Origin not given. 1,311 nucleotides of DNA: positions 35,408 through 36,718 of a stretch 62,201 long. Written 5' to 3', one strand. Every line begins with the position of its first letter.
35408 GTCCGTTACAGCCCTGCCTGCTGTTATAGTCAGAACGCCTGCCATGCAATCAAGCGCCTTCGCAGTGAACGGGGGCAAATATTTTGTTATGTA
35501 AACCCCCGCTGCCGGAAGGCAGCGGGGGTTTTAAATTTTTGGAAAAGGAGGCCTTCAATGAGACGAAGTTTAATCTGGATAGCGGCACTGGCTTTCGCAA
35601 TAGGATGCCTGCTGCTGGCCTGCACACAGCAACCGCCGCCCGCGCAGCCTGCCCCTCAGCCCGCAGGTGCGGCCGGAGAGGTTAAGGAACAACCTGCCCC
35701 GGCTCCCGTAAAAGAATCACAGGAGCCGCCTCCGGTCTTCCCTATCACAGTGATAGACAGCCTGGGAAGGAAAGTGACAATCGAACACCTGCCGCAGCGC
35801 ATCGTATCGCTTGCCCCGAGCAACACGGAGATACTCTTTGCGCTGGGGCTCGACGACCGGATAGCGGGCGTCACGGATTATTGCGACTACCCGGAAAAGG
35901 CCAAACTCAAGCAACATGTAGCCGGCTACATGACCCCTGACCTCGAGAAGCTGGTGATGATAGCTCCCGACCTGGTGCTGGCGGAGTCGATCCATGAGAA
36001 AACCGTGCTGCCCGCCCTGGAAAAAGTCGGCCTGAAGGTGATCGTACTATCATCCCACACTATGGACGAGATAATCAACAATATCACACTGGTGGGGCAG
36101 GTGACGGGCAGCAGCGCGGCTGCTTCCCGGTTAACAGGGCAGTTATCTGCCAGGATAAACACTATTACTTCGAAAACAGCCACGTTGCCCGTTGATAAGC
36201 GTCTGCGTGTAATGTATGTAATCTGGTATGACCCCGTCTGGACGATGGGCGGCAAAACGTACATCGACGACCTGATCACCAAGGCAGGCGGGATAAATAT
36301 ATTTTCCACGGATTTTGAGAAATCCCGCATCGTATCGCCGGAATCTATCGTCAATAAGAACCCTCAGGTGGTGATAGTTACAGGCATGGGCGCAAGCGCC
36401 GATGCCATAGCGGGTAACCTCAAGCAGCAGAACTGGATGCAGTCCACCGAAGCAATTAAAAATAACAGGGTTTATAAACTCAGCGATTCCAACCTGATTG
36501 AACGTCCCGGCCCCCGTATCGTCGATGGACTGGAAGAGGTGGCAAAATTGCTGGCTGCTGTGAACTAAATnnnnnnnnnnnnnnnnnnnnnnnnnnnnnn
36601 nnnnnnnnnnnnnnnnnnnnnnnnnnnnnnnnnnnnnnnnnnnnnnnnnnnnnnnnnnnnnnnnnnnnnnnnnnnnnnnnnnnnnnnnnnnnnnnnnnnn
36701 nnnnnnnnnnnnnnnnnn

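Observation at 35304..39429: B12 riboswitch controlling an orphan BtuF-like lipoprotein and a 952-aa Asp-box propeller protein: a candidate corrinoid-capture module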

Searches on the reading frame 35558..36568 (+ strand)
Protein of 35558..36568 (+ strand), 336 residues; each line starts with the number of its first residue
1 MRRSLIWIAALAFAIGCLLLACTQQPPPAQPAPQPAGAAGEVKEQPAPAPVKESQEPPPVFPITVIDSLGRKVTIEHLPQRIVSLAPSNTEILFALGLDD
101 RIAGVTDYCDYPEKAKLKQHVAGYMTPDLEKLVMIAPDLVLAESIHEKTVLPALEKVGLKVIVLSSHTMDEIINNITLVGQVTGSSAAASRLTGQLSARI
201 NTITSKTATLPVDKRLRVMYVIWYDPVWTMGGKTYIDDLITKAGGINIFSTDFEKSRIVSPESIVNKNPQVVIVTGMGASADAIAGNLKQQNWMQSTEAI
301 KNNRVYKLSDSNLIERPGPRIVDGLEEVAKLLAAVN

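Call 6: search_protein_families(library=pfam, proteins=[window:35558-36568:+], max_evalue=0.01)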
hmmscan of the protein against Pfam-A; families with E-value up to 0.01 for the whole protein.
window:35558-36568:+ (336 aa): 1 family
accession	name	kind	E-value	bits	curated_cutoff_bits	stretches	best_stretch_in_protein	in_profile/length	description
PF01497.23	Peripla_BP_2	-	5.7e-38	131.1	27.5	1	82-309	1-232/235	Periplasmic binding protein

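Call 19: search_solved_structures(query=window:35558-36568:+, max_evalue=0.001, show_alignments=1)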
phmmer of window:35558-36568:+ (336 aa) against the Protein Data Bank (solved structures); distinct sequences matched with E-value up to 0.001: 50.
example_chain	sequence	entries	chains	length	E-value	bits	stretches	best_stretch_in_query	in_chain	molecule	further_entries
4m7o_A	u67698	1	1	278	2.3e-30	109.2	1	80-328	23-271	Iron-binding protein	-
5ysc_A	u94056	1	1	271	3.3e-29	105.4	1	80-332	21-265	Vitamin B12-binding protein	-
5m34_A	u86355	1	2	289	1.3e-18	70.6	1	80-333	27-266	Vitamin B12-binding protein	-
5m2q_A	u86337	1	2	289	4.6e-18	68.8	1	80-333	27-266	Outer membrane protein A,Vitamin B12-binding protein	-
1n2z_A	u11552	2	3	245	5.7e-18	68.5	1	80-333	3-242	Vitamin B12 transport protein btuF | Vitamin B12-binding protein btuF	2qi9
4dbl_E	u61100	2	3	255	6.1e-18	68.4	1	80-333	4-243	Vitamin B12-binding protein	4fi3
5ovw_A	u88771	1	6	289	6.4e-18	68.3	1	80-333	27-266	Vitamin B12-binding protein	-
5m29_A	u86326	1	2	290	6.4e-18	68.3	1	80-333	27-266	Vitamin B12-binding protein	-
1n4a_A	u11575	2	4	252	7.3e-18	68.1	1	81-333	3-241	Vitamin B12 transport protein btuF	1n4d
4hn9_A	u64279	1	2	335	1.2e-17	67.4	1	59-311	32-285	Iron complex transport system substrate-binding protein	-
5m3b_A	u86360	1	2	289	1.6e-17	67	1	80-333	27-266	Vitamin B12-binding protein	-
2r7a_A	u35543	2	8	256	1.3e-16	64.1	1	80-328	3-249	Bacterial heme binding protein | Periplasmic HEME binding protein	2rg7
5gj3_A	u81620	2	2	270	4e-16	62.4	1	80-326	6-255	Periplasmic binding protein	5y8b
4mlz_A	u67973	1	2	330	6.2e-12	48.7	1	56-335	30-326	Periplasmic binding protein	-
3md9_A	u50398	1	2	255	6.5e-12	48.6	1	79-314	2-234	Hemin-binding periplasmic protein hmuT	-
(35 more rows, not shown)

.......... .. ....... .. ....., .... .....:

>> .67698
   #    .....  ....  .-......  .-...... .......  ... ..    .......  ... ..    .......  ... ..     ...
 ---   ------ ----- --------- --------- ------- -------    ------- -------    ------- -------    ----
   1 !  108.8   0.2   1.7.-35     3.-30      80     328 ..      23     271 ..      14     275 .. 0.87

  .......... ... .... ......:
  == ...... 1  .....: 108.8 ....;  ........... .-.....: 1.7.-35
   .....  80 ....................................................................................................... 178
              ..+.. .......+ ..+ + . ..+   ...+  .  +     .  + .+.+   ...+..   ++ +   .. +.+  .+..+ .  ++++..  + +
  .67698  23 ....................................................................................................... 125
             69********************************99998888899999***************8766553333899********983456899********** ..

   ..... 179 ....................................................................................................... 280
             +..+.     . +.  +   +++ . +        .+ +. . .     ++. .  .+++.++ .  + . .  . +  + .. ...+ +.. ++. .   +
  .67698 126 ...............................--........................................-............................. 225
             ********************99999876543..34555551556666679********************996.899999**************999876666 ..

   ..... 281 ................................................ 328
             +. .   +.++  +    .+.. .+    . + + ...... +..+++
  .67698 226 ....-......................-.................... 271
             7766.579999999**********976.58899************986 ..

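Call 78: search_protein_families(library=ncbifam, proteins=[window:35558-36568:+], max_evalue=0.001)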
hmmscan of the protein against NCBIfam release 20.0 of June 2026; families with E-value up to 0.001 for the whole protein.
window:35558-36568:+ (336 aa): 10 families
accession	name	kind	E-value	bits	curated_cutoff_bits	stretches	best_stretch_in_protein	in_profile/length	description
TIGR04281.1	peripla_PGF_1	equivalog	6.6e-45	153.7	325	1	61-330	3-262/330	PGF-CTERM-anchored ABC transporter substrate-binding protein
NF002894.0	PRK03379.1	equivalog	3.7e-29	101.7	234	1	80-334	24-264/266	vitamin B12 ABC transporter substrate-binding protein BtuF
TIGR03659.1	IsdE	equivalog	7.5e-24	84.4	298.65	1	78-312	37-271/292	heme ABC transporter substrate-binding protein IsdE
NF038402.1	TroA_like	subfamily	1.2e-19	70.8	30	1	81-274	1-185/219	helical backbone metal receptor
TIGR03868.1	F420-O_ABCperi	hypoth_equivalog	9.9e-17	61.1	392.4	1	65-333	3-285/287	putative F420-0 ABC transporter substrate-binding protein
NF008501.1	PRK11411.1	subfamily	7e-12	44.9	320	1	62-310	23-271/303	Fe(3+) dicitrate ABC transporter substrate-binding protein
NF052484.1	sider_BP_EitA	equivalog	1e-08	34.7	640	1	61-142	19-103/328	siderophore ABC transporter substrate-binding protein EitA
NF010649.0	PRK14048.1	equivalog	3.4e-07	29.7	374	1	129-276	114-270/374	ferrichrome/ferrioxamine B periplasmic transporter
NF047879.1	catechol_SstD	exception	4.6e-07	29.2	450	1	72-309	64-317/343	ferrated catecholamine ABC transporter substrate-binding lipoprotein SstD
NF008200.0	PRK10957.1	equivalog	4.2e-06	25.9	205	0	26-96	25-73/330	Fe2+-enterobactin ABC transporter substrate-binding protein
